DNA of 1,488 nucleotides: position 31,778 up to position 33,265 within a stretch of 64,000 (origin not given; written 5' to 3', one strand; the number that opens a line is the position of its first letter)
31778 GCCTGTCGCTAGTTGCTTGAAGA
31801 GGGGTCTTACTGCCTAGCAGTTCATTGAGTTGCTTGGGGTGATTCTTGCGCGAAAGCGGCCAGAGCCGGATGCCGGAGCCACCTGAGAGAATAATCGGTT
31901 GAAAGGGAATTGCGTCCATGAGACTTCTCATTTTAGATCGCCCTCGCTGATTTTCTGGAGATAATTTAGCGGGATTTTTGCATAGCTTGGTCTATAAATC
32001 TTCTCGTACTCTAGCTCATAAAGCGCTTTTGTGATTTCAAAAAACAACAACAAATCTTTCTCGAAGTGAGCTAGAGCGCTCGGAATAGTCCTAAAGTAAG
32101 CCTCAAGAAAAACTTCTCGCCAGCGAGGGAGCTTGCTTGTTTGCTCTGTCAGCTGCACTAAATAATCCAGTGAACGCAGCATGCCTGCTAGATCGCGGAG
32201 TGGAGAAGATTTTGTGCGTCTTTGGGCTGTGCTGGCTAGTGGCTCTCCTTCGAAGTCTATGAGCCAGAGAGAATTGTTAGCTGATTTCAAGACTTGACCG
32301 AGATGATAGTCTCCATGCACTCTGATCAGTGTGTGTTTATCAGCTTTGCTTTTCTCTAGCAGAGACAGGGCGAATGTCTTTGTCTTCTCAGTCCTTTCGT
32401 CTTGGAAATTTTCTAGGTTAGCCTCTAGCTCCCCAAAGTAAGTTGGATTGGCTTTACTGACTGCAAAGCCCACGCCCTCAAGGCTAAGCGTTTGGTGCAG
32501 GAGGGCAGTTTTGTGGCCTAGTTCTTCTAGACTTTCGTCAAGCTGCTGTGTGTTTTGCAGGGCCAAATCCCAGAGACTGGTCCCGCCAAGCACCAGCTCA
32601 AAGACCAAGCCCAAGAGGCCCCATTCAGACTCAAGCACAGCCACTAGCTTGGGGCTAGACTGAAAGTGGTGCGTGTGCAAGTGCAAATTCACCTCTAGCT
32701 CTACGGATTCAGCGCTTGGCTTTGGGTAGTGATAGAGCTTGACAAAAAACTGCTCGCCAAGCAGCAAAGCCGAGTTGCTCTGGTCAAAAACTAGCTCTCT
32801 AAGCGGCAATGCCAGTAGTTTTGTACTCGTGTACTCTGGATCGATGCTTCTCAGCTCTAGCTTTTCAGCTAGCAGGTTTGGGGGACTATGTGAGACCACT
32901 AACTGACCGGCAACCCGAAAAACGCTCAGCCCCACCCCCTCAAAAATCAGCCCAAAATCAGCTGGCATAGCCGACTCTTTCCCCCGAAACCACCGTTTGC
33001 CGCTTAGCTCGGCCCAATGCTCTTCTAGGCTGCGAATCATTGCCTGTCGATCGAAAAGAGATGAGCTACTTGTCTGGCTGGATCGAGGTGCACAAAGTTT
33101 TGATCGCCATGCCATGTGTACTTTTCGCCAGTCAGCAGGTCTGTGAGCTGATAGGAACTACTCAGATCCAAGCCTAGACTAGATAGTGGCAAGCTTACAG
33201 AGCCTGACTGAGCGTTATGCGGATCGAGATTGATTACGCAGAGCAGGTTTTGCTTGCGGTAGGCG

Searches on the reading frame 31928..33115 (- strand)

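Call 51: search_protein_families(library=pfam, proteins=[window:31928-33115:-], max_evalue=0.00001)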
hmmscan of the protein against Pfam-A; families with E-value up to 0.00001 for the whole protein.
window:31928-33115:- (395 aa): 1 family
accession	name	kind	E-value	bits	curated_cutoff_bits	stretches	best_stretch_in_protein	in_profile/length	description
PF01636.29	APH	-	1.2e-10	42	23.2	1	111-341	8-230/239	Phosphotransferase enzyme family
